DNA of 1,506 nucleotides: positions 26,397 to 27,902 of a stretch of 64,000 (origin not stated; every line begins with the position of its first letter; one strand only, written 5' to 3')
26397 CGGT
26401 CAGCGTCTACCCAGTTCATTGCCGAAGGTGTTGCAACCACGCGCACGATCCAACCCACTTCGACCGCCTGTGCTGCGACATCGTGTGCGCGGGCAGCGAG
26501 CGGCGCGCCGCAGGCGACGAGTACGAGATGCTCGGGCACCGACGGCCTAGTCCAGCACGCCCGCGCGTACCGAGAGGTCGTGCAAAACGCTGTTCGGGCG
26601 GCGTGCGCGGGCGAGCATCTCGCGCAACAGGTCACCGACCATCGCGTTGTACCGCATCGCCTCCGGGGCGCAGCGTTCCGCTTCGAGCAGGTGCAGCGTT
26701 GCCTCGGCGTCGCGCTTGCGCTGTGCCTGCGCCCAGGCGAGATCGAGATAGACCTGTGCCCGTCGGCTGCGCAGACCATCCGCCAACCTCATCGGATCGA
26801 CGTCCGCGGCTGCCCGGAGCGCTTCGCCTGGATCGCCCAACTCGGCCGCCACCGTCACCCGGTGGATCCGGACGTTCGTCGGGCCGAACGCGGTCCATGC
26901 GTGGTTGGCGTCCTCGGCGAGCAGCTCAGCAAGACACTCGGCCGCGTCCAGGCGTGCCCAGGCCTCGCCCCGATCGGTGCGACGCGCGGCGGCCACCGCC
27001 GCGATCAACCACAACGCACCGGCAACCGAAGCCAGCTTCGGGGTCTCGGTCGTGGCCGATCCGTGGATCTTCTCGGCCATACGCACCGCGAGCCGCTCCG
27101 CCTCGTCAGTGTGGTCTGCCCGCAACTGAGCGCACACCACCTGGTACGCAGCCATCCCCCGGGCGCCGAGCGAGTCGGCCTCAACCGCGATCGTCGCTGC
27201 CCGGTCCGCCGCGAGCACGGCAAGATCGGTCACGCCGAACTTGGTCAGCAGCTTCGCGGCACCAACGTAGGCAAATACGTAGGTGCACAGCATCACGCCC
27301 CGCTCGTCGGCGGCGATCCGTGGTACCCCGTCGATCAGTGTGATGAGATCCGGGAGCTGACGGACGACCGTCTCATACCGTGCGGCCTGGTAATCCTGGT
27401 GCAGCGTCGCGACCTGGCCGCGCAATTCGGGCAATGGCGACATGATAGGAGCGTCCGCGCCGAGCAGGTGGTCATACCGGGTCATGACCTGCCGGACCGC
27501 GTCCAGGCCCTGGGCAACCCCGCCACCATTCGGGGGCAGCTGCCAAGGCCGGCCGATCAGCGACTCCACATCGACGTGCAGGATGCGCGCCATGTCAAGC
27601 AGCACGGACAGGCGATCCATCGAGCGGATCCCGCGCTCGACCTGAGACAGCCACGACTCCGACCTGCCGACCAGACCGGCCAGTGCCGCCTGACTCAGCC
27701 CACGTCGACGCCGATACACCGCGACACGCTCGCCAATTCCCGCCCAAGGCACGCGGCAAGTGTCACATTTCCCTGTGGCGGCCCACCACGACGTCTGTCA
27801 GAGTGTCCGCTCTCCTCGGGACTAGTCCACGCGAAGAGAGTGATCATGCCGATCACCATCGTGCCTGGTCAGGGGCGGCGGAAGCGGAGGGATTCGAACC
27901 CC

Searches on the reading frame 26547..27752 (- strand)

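Call 44: search_protein_families(library=pfam, proteins=[window:26547-27752:-], max_evalue=0.00001)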
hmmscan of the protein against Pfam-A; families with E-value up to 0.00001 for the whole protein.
window:26547-27752:- (401 aa): 1 family
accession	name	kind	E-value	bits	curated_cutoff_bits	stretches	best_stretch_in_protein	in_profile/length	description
PF13560.12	HTH_31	-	4.5e-13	49.7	27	1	7-63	3-59/64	Helix-turn-helix domain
